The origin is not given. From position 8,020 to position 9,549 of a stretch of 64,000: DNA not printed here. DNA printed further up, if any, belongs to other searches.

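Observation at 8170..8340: SpoVT/AbrB-like swapped-hairpin domain fused to the N-terminus of the Cmo-like radical SAM/SPASM enzyme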

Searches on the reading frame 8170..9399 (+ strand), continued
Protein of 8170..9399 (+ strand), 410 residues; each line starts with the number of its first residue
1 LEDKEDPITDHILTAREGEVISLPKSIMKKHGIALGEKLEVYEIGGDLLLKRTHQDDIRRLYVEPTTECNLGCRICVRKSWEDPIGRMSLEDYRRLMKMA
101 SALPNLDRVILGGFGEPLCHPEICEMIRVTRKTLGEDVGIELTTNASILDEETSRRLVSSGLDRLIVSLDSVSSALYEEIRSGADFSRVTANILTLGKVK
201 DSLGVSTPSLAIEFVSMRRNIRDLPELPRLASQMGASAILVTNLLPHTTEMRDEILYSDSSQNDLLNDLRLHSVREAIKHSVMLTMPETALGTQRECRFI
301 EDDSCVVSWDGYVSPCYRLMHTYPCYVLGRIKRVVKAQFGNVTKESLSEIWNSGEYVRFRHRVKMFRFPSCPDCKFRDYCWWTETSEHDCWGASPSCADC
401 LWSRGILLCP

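Call 77: search_protein_families(library=ncbifam, proteins=[P0145, P0146, P0148, P0151, P0158, P0171, P0190, P0127, P0305, P0368], max_evalue=1e-40)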
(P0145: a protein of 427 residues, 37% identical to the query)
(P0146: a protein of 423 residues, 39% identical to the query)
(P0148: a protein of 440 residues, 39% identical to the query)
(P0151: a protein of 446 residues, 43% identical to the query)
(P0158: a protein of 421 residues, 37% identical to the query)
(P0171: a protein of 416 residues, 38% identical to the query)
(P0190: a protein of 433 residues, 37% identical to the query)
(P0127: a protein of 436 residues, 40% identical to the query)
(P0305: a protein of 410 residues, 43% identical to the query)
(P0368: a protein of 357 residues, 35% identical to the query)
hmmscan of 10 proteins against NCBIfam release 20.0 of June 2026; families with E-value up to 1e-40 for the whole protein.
P0145 (427 aa): 2 families
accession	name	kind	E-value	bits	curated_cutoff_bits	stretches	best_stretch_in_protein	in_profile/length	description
TIGR04317.1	W_rSAM_matur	equivalog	3.9e-86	289.3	380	1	66-427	2-349/349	tungsten cofactor oxidoreductase radical SAM maturase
TIGR04311.1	rSAM_Geo_metal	subfamily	8.5e-62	209.5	400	0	68-279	3-216/423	radical SAM/SPASM family putative metalloenzyme maturase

P0146 (423 aa): 2 families
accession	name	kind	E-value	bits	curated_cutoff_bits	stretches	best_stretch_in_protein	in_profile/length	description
TIGR04317.1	W_rSAM_matur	equivalog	5.3e-81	272.4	380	1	53-423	3-349/349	tungsten cofactor oxidoreductase radical SAM maturase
TIGR04311.1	rSAM_Geo_metal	subfamily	4.4e-60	203.9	400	0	54-262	3-203/423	radical SAM/SPASM family putative metalloenzyme maturase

P0148 (440 aa): 2 families
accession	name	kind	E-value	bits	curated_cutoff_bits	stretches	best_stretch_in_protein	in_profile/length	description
TIGR04317.1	W_rSAM_matur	equivalog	2.2e-88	296.7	380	1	77-440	3-349/349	tungsten cofactor oxidoreductase radical SAM maturase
TIGR04311.1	rSAM_Geo_metal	subfamily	2.5e-69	234.4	400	0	78-272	3-200/423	radical SAM/SPASM family putative metalloenzyme maturase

P0151 (446 aa): 2 families
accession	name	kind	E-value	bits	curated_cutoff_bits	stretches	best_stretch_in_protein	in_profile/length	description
TIGR04317.1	W_rSAM_matur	equivalog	4.7e-82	275.9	380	0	53-200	3-142/349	tungsten cofactor oxidoreductase radical SAM maturase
TIGR04311.1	rSAM_Geo_metal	subfamily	1.4e-59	202.3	400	0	332-445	306-422/423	radical SAM/SPASM family putative metalloenzyme maturase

P0158 (421 aa): 2 families
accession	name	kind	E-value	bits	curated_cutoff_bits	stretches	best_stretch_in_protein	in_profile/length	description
TIGR04317.1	W_rSAM_matur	equivalog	8.5e-90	301.4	380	1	56-421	2-349/349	tungsten cofactor oxidoreductase radical SAM maturase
TIGR04311.1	rSAM_Geo_metal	subfamily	2.3e-62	211.4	400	0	58-256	3-203/423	radical SAM/SPASM family putative metalloenzyme maturase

P0171 (416 aa): 2 families
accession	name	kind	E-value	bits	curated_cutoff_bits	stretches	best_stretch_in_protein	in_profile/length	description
TIGR04317.1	W_rSAM_matur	equivalog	2.4e-86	290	380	1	59-416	4-349/349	tungsten cofactor oxidoreductase radical SAM maturase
TIGR04311.1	rSAM_Geo_metal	subfamily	1.1e-68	232.3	400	0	58-253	2-205/423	radical SAM/SPASM family putative metalloenzyme maturase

P0190 (433 aa): 2 families
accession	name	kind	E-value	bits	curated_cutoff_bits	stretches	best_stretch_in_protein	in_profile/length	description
TIGR04317.1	W_rSAM_matur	equivalog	5.8e-79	265.7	380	1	68-265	2-197/349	tungsten cofactor oxidoreductase radical SAM maturase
TIGR04311.1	rSAM_Geo_metal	subfamily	6.6e-58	196.7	400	0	70-264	3-199/423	radical SAM/SPASM family putative metalloenzyme maturase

P0127 (436 aa): 2 families
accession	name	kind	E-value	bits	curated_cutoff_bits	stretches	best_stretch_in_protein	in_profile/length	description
TIGR04317.1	W_rSAM_matur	equivalog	8.1e-97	324.4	380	1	71-270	3-200/349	tungsten cofactor oxidoreductase radical SAM maturase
TIGR04311.1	rSAM_Geo_metal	subfamily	2.1e-75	254.3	400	1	72-270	3-203/423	radical SAM/SPASM family putative metalloenzyme maturase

P0305 (410 aa): 2 families
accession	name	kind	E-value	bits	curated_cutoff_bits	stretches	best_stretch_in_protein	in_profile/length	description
TIGR04317.1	W_rSAM_matur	equivalog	1.9e-121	405.4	380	1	66-410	2-349/349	tungsten cofactor oxidoreductase radical SAM maturase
TIGR04311.1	rSAM_Geo_metal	subfamily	1.5e-66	225.2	400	0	70-280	5-220/423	radical SAM/SPASM family putative metalloenzyme maturase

P0368 (357 aa): 2 families
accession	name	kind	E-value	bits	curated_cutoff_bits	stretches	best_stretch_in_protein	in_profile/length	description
TIGR04317.1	W_rSAM_matur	equivalog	1.2e-142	475.2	380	1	1-347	3-349/349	tungsten cofactor oxidoreductase radical SAM maturase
TIGR04311.1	rSAM_Geo_metal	subfamily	6.8e-67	226.3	400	0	4-203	5-205/423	radical SAM/SPASM family putative metalloenzyme maturase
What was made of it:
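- Closest known: Sister clade of ~420-430-aa AbrB-rSAM-SPASM proteins. Different: They score below the TIGR04317 cutoff (265-325 bits, call 77).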

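Call 79: search_protein_families(library=pfam, proteins=[P0247, P0219, P0250, P0262, P0196, P0243, P0189, P0197, P0256], max_evalue=0.01)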
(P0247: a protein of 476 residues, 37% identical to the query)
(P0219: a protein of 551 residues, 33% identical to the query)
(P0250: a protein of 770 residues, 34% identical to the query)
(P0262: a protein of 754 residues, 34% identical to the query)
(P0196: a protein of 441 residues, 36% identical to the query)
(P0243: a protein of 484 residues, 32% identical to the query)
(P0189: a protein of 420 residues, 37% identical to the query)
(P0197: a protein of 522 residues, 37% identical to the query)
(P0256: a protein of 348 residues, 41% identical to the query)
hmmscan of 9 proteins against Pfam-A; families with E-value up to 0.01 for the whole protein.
P0247 (476 aa): 7 families
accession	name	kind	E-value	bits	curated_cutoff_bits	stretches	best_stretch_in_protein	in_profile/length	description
PF04055.27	Radical_SAM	-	4.9e-16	59.8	29.5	1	109-232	1-130/166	Radical SAM superfamily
PF13186.11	SPASM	-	4.9e-13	49.6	21.5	1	365-446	1-67/67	Iron-sulfur cluster-binding domain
PF01381.28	HTH_3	-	6.7e-12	45.7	23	1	36-90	1-55/55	Helix-turn-helix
PF13560.12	HTH_31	-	2.1e-11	44.4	27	1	34-86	4-57/64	Helix-turn-helix domain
PF12844.13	HTH_19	-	2.5e-06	27.8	30.2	1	35-91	3-59/64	Helix-turn-helix domain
PF13353.11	Fer4_12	-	0.0041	17.9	22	1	113-197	13-100/137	4Fe-4S single cluster domain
PF13443.12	HTH_26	-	0.0079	16.9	22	0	35-76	1-43/63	Cro/C1-type HTH DNA-binding domain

P0219 (551 aa): 5 families
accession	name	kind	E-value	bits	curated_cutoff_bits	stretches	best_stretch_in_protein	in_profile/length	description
PF04055.27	Radical_SAM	-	7.4e-18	65.7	29.5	1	217-354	2-143/166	Radical SAM superfamily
PF00596.27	Aldolase_II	-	1e-15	58.6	22.2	1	13-186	2-182/183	Class II Aldolase and Adducin N-terminal domain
PF13186.11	SPASM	-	1.6e-12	47.9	21.5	1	438-515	1-66/67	Iron-sulfur cluster-binding domain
PF00702.32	Hydrolase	-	0.0034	18.2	26.4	1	262-345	88-168/191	haloacid dehalogenase-like hydrolase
PF13344.12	Hydrolase_6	-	0.0099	16.3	27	0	274-313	16-56/101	Haloacid dehalogenase-like hydrolase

P0250 (770 aa): 4 families
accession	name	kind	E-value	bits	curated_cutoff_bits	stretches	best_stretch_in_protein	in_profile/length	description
PF13186.11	SPASM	-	6.4e-15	55.6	21.5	1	688-764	1-66/67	Iron-sulfur cluster-binding domain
PF04055.27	Radical_SAM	-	1.7e-11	45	29.5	1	452-591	2-140/166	Radical SAM superfamily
PF13692.12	Glyco_trans_1_4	-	2.5e-07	31.5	27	1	227-366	21-142/142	Glycosyl transferases group 1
PF00534.26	Glycos_transf_1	-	6.7e-07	29.4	26.4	1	227-378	34-170/172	Glycosyl transferases group 1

P0262 (754 aa): 5 families
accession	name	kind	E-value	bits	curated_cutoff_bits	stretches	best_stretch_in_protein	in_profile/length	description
PF09037.16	Sulphotransf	-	6.5e-33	114.7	22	1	21-234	2-242/244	Stf0 sulphotransferase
PF04055.27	Radical_SAM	-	6.1e-16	59.5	29.5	1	426-560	3-142/166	Radical SAM superfamily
PF13186.11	SPASM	-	9.7e-13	48.7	21.5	1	654-731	1-66/67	Iron-sulfur cluster-binding domain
PF13469.12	Sulfotransfer_3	-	1.2e-10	42.5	27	1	104-207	118-214/216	Sulfotransferase family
PF00685.33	Sulfotransfer_1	-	0.0011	18.9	22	1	21-207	4-183/255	Sulfotransferase domain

P0196 (441 aa): 3 families
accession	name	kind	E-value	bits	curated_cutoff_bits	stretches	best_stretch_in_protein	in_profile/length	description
PF04055.27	Radical_SAM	-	1.2e-17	65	29.5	1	80-217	3-144/166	Radical SAM superfamily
PF13186.11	SPASM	-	2.1e-13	50.7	21.5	1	330-410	1-66/67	Iron-sulfur cluster-binding domain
PF13353.11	Fer4_12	-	0.0019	19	22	1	82-168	13-100/137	4Fe-4S single cluster domain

P0243 (484 aa): 2 families
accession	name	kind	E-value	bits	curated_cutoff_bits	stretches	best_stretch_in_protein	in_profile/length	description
PF04055.27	Radical_SAM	-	1.2e-15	58.5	29.5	1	66-229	1-163/166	Radical SAM superfamily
PF13186.11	SPASM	-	4.4e-10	40.1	21.5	1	369-447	1-67/67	Iron-sulfur cluster-binding domain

P0189 (420 aa): 2 families
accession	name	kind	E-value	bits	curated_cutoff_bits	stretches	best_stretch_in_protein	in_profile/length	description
PF04055.27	Radical_SAM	-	2.8e-16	60.6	29.5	1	65-199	1-140/166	Radical SAM superfamily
PF13186.11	SPASM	-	1.8e-12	47.8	21.5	1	309-389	1-66/67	Iron-sulfur cluster-binding domain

P0197 (522 aa): 2 families
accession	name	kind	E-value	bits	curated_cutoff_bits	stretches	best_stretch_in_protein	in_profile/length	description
PF13186.11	SPASM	-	8.3e-16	58.5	21.5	1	407-485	1-67/67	Iron-sulfur cluster-binding domain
PF04055.27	Radical_SAM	-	4.9e-13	50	29.5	1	16-154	1-139/166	Radical SAM superfamily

P0256 (348 aa): 2 families
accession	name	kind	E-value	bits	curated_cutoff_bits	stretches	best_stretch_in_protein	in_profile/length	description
PF04055.27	Radical_SAM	-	1.3e-17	64.9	29.5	1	75-203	2-135/166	Radical SAM superfamily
PF13353.11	Fer4_12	-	2.4e-05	25.1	22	1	78-185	13-121/137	4Fe-4S single cluster domain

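Call 80: find_encoding_contigs(protein=P0247, flank=5000, max_places=3)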
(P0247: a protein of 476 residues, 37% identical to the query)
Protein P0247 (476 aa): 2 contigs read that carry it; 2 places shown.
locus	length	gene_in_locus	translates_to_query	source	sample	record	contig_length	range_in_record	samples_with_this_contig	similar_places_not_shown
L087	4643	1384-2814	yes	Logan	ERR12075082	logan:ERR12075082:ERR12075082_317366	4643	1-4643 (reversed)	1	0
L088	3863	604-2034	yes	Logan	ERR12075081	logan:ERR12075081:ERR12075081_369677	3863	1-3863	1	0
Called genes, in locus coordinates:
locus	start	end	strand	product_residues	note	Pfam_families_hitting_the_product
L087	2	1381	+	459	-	?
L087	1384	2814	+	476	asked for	PF01381:HTH_3, PF12844:HTH_19 (weak), PF13560:HTH_31, PF04055:Radical_SAM, PF13186:SPASM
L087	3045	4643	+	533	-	?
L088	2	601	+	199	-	?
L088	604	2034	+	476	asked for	PF01381:HTH_3, PF12844:HTH_19 (weak), PF13560:HTH_31, PF04055:Radical_SAM, PF13186:SPASM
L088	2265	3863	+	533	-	?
